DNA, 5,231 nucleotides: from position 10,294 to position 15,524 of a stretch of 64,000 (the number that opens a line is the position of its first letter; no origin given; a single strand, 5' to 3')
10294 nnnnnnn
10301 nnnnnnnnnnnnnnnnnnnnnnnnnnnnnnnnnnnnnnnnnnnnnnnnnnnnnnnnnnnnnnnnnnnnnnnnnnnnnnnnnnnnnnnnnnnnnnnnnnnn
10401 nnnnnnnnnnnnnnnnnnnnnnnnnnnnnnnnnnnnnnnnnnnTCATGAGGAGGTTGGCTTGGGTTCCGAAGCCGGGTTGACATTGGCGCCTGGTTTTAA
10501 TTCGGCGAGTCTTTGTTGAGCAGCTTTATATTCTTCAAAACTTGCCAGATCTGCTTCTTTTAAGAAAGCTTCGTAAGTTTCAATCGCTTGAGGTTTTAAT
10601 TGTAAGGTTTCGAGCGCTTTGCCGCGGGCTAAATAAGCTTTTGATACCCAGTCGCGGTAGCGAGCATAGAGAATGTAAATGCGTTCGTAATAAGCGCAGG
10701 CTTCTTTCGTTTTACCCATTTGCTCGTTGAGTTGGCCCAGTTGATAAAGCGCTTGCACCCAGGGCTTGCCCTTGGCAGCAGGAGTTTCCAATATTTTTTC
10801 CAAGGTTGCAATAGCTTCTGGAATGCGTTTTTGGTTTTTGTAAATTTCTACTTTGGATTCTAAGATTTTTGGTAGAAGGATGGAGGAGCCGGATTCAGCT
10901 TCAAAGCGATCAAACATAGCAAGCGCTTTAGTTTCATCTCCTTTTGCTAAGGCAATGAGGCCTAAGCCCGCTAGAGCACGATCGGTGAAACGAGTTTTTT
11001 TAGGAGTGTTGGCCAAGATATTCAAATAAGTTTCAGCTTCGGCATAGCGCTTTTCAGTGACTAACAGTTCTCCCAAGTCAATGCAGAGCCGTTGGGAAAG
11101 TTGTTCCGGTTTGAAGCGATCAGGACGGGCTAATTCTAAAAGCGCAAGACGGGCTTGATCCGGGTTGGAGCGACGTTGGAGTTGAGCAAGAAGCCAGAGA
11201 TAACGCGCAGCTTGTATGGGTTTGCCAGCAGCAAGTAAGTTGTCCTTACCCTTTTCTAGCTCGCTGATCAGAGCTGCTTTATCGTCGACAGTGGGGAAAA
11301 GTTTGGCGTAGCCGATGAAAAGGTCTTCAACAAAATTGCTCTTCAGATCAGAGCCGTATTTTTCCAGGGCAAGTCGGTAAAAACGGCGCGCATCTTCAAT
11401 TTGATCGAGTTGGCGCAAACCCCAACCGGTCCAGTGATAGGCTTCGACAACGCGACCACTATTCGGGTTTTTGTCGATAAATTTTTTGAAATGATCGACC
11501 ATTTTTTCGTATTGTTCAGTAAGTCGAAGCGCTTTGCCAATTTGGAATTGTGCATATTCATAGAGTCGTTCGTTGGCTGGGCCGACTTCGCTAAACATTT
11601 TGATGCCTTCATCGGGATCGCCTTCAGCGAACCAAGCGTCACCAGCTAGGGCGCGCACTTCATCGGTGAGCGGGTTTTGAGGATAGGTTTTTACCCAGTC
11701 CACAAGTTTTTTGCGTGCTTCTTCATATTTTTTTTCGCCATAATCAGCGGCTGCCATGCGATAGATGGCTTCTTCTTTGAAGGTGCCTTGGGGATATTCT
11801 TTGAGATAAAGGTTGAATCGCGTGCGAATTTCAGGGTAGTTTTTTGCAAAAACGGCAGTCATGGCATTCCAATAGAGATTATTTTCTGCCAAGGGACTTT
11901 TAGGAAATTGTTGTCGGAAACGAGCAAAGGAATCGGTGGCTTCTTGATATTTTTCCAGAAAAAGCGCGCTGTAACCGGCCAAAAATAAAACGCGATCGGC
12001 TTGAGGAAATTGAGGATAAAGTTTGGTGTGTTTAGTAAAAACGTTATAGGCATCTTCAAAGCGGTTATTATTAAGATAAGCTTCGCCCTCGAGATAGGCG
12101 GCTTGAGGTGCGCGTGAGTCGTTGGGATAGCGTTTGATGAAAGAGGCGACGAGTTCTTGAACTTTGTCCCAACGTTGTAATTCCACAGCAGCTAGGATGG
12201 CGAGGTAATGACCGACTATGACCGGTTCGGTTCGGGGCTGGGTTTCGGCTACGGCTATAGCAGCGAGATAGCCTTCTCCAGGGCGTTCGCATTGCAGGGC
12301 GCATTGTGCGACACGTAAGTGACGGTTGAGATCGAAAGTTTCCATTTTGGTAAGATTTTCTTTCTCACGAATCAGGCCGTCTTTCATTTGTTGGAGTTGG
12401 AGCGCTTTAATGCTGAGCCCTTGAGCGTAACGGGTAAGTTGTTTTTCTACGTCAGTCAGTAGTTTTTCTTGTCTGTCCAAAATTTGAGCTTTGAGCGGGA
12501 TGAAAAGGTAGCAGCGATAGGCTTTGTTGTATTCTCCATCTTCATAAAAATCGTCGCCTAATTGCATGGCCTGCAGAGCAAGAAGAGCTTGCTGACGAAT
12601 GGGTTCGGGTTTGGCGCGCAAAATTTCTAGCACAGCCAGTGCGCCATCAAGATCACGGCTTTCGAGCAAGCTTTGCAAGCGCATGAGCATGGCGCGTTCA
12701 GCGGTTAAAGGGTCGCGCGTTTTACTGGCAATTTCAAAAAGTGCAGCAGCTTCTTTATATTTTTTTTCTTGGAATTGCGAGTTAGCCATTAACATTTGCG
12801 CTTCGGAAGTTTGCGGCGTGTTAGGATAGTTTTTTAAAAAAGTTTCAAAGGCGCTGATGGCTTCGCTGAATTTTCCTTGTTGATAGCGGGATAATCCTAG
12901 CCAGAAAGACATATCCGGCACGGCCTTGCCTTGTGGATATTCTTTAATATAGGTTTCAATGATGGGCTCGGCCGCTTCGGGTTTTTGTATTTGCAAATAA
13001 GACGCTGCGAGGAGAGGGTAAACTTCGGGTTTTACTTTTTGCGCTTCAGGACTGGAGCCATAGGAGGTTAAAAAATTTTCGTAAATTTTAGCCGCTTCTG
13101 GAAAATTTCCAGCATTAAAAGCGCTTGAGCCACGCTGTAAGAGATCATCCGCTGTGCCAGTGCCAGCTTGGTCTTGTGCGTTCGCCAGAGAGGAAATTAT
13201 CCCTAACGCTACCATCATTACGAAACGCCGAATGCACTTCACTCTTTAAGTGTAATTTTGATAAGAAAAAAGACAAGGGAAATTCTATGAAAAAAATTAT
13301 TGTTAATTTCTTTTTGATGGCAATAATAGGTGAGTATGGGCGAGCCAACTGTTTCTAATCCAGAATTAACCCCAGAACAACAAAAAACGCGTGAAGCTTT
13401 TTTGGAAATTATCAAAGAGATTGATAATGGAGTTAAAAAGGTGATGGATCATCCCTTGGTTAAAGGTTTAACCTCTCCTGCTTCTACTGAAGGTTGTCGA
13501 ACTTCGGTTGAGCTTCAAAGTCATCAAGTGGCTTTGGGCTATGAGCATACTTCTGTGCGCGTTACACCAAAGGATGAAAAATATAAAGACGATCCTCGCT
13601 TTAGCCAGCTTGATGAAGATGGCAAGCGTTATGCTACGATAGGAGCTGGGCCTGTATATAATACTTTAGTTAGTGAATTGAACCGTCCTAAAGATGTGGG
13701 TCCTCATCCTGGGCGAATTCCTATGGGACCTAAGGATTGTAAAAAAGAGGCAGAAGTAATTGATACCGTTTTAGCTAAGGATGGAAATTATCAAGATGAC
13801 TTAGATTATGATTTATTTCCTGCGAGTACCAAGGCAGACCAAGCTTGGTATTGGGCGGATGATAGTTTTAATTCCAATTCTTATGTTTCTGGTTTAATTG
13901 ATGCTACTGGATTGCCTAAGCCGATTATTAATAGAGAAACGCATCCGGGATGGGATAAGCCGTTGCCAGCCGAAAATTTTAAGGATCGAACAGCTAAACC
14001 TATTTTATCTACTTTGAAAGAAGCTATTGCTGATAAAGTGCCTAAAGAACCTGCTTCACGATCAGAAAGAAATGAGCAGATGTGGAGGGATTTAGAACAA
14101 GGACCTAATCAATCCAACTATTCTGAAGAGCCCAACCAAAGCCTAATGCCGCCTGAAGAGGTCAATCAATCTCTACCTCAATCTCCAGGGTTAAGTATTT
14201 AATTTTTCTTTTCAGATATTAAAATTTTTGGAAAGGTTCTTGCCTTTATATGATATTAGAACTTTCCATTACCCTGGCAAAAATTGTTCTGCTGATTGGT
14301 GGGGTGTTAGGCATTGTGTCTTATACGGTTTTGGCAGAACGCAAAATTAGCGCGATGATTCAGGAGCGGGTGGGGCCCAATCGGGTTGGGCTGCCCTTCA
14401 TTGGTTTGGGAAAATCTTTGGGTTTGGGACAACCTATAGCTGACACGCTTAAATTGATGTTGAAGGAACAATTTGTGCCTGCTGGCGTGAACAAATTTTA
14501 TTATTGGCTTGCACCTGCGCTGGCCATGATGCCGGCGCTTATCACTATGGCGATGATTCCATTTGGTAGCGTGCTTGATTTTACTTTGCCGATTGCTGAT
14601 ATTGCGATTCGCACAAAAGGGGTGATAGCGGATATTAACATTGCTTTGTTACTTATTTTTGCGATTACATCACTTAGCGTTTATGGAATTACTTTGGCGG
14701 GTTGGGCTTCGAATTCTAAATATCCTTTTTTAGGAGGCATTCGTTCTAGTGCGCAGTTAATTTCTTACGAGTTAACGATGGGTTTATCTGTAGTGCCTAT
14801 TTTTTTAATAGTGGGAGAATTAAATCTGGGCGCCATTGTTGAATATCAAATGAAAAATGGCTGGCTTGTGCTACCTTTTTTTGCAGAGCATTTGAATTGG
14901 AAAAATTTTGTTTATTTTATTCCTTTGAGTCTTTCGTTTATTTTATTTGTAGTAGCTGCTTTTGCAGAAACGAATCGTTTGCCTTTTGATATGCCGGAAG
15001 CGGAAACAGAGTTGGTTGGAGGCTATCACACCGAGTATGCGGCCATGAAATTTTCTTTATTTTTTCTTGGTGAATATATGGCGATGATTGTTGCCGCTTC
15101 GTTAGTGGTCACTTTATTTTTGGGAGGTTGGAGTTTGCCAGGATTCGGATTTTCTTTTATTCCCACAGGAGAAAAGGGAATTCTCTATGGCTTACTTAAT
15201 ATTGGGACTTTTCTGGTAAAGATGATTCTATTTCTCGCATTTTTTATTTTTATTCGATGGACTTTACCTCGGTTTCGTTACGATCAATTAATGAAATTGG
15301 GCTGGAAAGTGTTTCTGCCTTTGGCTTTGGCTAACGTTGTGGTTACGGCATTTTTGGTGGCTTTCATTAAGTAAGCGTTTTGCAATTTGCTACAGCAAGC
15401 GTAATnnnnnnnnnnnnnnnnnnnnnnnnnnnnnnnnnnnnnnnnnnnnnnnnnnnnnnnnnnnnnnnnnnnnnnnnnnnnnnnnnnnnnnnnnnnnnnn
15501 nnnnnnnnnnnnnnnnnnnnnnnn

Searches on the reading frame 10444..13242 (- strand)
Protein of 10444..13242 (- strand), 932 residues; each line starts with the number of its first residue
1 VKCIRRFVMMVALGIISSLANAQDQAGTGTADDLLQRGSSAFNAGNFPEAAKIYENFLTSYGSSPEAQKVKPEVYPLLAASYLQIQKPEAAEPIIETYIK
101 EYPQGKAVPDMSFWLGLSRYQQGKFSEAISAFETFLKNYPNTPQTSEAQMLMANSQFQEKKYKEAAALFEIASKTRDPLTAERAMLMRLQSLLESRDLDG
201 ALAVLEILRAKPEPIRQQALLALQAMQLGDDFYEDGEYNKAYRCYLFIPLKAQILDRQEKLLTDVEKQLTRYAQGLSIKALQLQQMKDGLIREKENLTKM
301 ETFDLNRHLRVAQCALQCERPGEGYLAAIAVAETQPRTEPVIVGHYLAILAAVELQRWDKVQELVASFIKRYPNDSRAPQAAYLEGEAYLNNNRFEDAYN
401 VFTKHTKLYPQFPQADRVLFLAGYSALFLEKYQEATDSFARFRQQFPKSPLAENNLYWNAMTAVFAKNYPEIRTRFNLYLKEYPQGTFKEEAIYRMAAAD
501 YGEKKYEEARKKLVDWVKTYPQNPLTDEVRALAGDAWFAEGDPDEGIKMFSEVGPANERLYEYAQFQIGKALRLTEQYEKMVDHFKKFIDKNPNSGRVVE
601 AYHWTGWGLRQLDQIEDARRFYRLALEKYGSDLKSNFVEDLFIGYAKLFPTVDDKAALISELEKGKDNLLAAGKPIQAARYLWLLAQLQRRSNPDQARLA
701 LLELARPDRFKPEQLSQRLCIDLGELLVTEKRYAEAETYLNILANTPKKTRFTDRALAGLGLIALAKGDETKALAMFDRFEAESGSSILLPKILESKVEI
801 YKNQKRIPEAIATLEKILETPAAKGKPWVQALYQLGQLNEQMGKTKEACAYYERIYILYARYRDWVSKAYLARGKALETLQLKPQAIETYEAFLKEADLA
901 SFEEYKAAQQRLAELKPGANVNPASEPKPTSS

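Call 3: search_protein_families(library=pfam, proteins=[window:10444-13242:-], max_evalue=0.01)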
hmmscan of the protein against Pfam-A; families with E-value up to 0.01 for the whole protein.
window:10444-13242:- (932 aa): 23 families
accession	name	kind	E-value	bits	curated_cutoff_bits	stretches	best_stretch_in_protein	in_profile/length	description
PF13428.12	TPR_14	-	8e-34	113.1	23.5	0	830-861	2-33/44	Tetratricopeptide repeat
PF13174.12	TPR_6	-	1.1e-32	110.8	26.3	3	113-142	4-33/33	Tetratricopeptide repeat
PF13432.12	TPR_16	-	1e-29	103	32.7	2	115-172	3-57/65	Tetratricopeptide repeat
PF07719.23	TPR_2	-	1.5e-29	100.1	27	1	113-141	5-33/34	Tetratricopeptide repeat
PF13525.12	YfiO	-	1.1e-23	84.5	25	4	453-595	5-123/203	Outer membrane lipoprotein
PF12895.13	ANAPC3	-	1.1e-19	70.9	27.2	2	375-439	19-79/82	Anaphase-promoting complex, cyclosome, subunit 3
PF13424.12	TPR_12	-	3e-18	66.2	30.1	2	831-891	5-69/77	Tetratricopeptide repeat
PF13181.12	TPR_8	-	1e-17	63.1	25.7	1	830-854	2-26/34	Tetratricopeptide repeat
PF09976.15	TPR_21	-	3.8e-14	53.3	25.5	2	123-245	53-169/193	Tetratricopeptide repeat-like domain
PF14559.12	TPR_19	-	1.8e-13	51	25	1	120-175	2-54/68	Tetratricopeptide repeat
PF00515.34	TPR_1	-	1.9e-13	50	27.8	0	115-140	7-32/34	Tetratricopeptide repeat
PF25062.1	ARM_TT21_N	-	1.2e-10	42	40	1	676-818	59-195/222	Tetratricopeptide repeat protein 21 N-terminal ARM repeat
PF13371.12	TPR_9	-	1.4e-09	38.3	35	1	116-152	36-72/73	Tetratricopeptide repeat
PF13176.12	TPR_7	-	2.3e-08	33.9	27.9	0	831-854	1-24/36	Tetratricopeptide repeat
PF25058.1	ARM_TT21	-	7.4e-08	32.9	27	0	147-208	58-120/155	Tetratricopeptide repeat protein 21 ARM repeat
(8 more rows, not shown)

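Call 4: search_protein_families(library=ncbifam, proteins=[window:10444-13242:-], max_evalue=0.01)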
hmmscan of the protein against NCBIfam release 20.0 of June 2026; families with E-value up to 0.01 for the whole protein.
window:10444-13242:- (932 aa): 14 families
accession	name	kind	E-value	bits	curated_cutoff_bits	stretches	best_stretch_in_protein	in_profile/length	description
TIGR02795.1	tol_pal_ybgF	equivalog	2.3e-60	202.5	90.1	7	120-206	13-100/119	tol-pal system protein YbgF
TIGR03302.1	OM_YfiO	subfamily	1.1e-36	126.6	81.4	4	453-595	33-148/239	outer membrane protein assembly factor BamD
NF052312.1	T9SS_PorW_SprE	equivalog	1e-26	93.8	250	4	568-780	110-316/716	type IX secretion system periplasmic lipoprotein PorW/SprE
NF008068.0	PRK10803.1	equivalog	8.6e-25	88.2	383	2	89-164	160-234/263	cell division protein CpoB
NF040959.1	MamA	equivalog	3.4e-17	62.6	200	3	32-170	72-197/204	magnetosome protein MamA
NF052415.1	T3SS_chap_SctY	equivalog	2.8e-09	37.4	70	1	73-168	7-99/106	type III secretion apparatus assembly chaperone SctY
NF033762.1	social_mot_Tgl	equivalog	9.3e-06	25.2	225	0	109-205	31-123/252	social motility TPR repeat lipoprotein Tgl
NF047507.1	TPR_BatC_Lepto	exception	2.1e-05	24.1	175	0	110-175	59-125/214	TPR repeat-containing protein BatC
NF033920.0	C39_PA2778_fam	equivalog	0.00022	20.7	150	1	121-172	168-250/255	PA2778 family cysteine peptidase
NF053852.1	vesicle_Bd0635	exception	0.00028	20.6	250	0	566-630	142-206/223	CpoB-like predatory vesicle lipoprotein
NF033758.1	gliding_GltE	equivalog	0.00065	18.8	225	0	812-853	69-110/411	adventurous gliding motility TPR repeat lipoprotein GltE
NF053607.1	CHU_0125_OmpA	equivalog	0.0016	17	620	0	33-156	21-134/639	CHU_0125 family OmpA-like outer membrane integrity protein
TIGR02552.1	LcrH_SycD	equivalog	0.0028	17.4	104.8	0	118-207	27-111/136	SycD/LcrH family type III secretion system chaperone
NF052230.1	T9SS_PorE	exception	0.0058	14.9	600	1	30-159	17-140/648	PorE family type IX secretion system protein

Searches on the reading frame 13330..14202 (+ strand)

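Call 3: search_protein_families(library=pfam, proteins=[window:13330-14202:+], max_evalue=0.01)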
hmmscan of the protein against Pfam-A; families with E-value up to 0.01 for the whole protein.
window:13330-14202:+ (290 aa): 1 family
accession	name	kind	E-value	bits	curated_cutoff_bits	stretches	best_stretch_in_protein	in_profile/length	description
PF06840.17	PDC10_C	-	0.0032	17.9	27.3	0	15-40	46-71/90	Programmed cell death protein 10, C-terminal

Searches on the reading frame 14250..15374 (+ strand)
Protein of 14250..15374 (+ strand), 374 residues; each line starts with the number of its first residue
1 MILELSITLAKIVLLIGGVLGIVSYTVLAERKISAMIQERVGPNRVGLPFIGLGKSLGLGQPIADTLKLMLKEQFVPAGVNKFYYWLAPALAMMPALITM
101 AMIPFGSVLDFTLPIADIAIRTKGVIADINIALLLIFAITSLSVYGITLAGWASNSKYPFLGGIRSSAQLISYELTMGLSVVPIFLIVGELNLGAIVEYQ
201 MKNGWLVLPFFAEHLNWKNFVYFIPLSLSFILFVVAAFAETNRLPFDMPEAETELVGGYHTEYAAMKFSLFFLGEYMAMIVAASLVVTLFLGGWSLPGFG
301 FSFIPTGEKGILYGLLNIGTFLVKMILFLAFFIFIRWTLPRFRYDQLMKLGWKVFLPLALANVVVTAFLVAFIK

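Call 39: search_protein_families(library=pfam, proteins=[window:14250-15374:+], max_evalue=0.00001)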
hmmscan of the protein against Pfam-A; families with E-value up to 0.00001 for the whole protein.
window:14250-15374:+ (374 aa): 1 family
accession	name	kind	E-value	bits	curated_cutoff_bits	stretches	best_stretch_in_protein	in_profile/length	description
PF00146.26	NADHdh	-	1.4e-110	369.8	27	1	11-367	2-298/298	NADH dehydrogenase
